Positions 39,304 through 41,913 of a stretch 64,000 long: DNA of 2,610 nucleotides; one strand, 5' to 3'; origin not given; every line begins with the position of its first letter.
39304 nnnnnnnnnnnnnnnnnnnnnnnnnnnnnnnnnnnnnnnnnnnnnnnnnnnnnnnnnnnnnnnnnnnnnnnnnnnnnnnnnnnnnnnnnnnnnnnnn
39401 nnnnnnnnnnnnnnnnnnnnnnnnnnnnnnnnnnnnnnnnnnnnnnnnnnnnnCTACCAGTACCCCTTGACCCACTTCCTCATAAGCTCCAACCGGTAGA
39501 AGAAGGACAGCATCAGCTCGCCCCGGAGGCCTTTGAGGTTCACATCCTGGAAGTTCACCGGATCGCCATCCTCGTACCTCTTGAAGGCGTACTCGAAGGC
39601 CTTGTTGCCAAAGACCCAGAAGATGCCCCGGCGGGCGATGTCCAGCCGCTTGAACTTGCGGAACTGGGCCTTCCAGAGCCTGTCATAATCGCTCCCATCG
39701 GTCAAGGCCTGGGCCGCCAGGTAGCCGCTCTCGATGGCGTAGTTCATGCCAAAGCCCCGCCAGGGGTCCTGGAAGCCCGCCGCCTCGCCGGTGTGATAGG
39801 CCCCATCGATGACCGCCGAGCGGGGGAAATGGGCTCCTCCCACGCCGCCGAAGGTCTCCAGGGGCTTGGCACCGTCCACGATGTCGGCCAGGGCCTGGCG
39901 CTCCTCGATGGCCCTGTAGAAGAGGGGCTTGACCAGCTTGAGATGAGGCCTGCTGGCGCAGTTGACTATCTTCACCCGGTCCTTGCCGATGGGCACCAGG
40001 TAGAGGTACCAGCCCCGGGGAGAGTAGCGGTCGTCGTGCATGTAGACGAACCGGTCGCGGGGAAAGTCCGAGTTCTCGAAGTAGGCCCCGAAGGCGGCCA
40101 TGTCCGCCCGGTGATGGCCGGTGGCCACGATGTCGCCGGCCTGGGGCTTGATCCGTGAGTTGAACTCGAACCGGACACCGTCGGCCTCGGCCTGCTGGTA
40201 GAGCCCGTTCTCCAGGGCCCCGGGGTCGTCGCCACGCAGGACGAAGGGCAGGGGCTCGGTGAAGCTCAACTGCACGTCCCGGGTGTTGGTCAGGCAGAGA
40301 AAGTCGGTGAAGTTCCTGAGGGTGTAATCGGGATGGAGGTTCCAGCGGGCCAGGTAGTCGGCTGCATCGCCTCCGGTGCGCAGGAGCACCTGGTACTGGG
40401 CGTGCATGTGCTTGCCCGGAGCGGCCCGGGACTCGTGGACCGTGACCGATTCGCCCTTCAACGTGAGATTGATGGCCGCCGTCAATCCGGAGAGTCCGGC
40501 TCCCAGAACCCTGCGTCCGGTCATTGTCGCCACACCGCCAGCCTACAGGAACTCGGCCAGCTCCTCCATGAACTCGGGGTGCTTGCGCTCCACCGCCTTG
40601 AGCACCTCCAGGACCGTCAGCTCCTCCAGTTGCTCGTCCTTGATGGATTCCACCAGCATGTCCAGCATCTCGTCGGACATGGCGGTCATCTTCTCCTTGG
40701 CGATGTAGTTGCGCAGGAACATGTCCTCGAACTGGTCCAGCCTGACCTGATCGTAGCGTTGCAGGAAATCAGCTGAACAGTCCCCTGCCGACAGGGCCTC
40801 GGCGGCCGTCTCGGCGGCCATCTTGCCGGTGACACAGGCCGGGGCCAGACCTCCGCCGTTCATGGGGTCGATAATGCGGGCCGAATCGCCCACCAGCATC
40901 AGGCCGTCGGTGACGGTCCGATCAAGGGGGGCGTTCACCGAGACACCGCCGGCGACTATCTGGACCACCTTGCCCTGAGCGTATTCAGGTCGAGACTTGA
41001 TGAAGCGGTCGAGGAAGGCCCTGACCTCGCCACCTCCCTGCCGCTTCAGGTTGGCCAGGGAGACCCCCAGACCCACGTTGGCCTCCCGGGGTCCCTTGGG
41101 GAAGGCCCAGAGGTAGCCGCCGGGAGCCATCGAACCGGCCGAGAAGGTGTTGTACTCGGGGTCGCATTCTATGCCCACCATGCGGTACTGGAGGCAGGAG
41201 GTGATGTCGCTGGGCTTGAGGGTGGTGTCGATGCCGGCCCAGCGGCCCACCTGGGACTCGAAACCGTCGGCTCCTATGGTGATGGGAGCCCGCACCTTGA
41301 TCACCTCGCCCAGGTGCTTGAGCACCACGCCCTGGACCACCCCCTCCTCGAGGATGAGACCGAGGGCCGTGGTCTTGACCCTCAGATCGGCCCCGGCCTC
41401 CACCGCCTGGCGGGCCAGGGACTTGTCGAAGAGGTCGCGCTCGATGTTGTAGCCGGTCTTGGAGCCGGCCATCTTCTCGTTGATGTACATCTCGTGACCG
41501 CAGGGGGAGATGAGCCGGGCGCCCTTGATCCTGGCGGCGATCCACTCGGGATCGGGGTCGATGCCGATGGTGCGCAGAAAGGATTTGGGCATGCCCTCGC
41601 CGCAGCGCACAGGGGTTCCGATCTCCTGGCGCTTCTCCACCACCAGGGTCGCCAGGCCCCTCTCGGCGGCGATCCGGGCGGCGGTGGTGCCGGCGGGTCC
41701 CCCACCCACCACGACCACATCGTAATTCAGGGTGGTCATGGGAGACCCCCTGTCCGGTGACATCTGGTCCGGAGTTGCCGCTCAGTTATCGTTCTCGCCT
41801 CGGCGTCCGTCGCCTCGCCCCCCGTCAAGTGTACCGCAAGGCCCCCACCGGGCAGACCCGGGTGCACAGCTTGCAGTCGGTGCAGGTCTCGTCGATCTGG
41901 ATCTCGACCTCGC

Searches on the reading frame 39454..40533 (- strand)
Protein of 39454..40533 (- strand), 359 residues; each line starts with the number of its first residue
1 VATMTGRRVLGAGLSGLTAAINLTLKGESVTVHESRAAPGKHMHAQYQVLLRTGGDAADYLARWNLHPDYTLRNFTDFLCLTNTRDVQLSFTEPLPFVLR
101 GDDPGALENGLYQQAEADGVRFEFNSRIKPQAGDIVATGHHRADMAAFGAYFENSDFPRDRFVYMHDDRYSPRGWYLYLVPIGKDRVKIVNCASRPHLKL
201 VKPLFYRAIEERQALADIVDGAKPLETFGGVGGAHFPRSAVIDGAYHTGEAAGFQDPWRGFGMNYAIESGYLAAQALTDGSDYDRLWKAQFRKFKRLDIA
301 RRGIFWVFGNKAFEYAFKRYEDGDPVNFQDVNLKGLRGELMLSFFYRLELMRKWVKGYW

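Call 12: search_protein_families(library=pfam, proteins=[window:39454-40533:-], max_evalue=0.001)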
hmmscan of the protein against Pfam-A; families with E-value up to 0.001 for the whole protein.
window:39454-40533:- (359 aa): 3 families
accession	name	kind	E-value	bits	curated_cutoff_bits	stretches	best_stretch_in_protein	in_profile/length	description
PF13450.12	NAD_binding_8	-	9.9e-07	29.4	21.9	1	9-69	1-56/68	NAD(P)-binding Rossmann-like domain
PF01266.30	DAO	-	4.6e-06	26.8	27.9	0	9-54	4-49/353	FAD dependent oxidoreductase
PF03486.20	HI0933_like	-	0.00019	21.4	50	0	9-43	5-39/244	HI0933-like protein Rossmann domain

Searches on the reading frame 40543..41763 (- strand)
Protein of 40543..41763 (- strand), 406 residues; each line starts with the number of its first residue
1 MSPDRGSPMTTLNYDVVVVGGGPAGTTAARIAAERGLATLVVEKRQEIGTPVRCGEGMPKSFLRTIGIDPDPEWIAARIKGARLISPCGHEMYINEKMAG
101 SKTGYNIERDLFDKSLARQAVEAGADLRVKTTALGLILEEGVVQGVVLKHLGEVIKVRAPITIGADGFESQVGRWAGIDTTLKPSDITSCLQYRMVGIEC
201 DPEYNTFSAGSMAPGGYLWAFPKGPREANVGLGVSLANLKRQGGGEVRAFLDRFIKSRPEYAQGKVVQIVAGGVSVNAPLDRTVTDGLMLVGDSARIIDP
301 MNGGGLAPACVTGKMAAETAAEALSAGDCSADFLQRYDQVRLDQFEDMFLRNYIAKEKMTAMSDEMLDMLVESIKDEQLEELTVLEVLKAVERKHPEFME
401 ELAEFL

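Call 12: search_protein_families(library=pfam, proteins=[window:40543-41763:-], max_evalue=0.001)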
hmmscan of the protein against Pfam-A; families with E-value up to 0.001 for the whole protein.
window:40543-41763:- (406 aa): 11 families
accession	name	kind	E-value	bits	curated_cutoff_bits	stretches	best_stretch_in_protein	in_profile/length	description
PF22578.2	GGR_cat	-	5.3e-24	84.4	27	1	186-274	1-88/88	Geranylgeranyl reductase catalytic domain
PF01494.25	FAD_binding_3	-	1.7e-20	74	22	1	14-181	2-172/349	FAD binding domain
PF00890.30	FAD_binding_2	-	4.7e-11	43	20.4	1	15-57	1-43/414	FAD binding domain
PF12831.13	FAD_oxidored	-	1e-09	38.7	27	1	15-182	1-159/416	FAD dependent oxidoreductase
PF01266.30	DAO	-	4.9e-08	33.3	27.9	1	15-49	1-35/353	FAD dependent oxidoreductase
PF04820.20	Trp_halogenase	-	5e-08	32.7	21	0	96-356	144-389/458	Tryptophan halogenase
PF01946.23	Thi4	-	3.3e-06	26.9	26.2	1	12-54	16-59/235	Thi4 family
PF13450.12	NAD_binding_8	-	5.7e-06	27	21.9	1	18-50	1-33/68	NAD(P)-binding Rossmann-like domain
PF01134.28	GIDA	-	1.3e-05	24.9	22.1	1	15-49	1-36/391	Glucose inhibited division protein A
PF07992.20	Pyr_redox_2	-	1.4e-05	25.1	26.1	1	14-46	1-33/291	Pyridine nucleotide-disulphide oxidoreductase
PF03486.20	HI0933_like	-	1.8e-05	24.8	50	1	15-53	2-40/244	HI0933-like protein Rossmann domain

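Call 26: find_related_loci(query=window:40543-41760:-, collection=genome_contigs, flank=10000)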
Query window:40543-41760:- (405 aa) in genome_contigs; peptide patterns used: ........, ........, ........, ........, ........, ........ (x = any residue, [..] = any of these).
44 stretches matched a pattern; 10 encode a relative of the query (tblastn E <= 1e-3); 10 distinct loci.
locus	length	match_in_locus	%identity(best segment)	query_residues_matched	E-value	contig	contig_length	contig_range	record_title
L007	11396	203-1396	72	8-405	0e+0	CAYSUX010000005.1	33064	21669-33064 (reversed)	MAG TPA_asm: uncultured archaeon isolate SRP077602_co7_2 genome assembly, contig: NODE_6434_length_33064_cov_4.482868, w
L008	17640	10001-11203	45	1-405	6e-121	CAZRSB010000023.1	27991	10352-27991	MAG TPA_asm: uncultured Thermoplasmata archaeon isolate binchicken_co32_354 genome assembly, contig: NODE_2220_length_27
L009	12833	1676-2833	47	14-402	2e-113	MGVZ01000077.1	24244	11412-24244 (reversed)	MAG: Euryarchaeota archaeon RBG_16_67_27 RBG_16_scaffold_912, whole genome shotgun sequence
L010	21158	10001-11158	41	11-401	1e-84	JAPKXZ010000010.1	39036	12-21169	MAG: Methanothrix sp. isolate LacPavin_0419_WC90_MAG_51_22 LacPavin_0419_WC90_scaffold_723674, whole genome shotgun sequ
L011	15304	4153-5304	40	13-405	1e-83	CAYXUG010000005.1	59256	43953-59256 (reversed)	MAG TPA_asm: uncultured bacterium isolate binchicken_co201_509 genome assembly, contig: NODE_376_length_59256_cov_8.5554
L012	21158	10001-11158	40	11-401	1e-78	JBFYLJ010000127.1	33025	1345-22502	MAG: Methanothrix sp. isolate PPR_0032 k121_1556838, whole genome shotgun sequence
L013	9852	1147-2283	38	13-398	2e-74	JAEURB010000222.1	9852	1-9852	MAG: Anaerolineae bacterium isolate new MAG-266 k141_3575531, whole genome shotgun sequence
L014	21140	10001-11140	38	14-400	2e-74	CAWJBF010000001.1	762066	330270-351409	MAG: uncultured Chloroflexia bacterium isolate MFD04716.bin.2.159 genome assembly, contig: contig_11151, whole genome sh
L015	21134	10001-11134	38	13-398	7e-70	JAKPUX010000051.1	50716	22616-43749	MAG: bacterium isolate USPA_maxbin.129 k141_1116687, whole genome shotgun sequence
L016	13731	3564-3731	41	12-62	3e-4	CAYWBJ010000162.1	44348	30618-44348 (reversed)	MAG TPA_asm: uncultured Gemmatimonadaceae bacterium isolate SRP092796_co1_38 genome assembly, contig: k141_8164331, whol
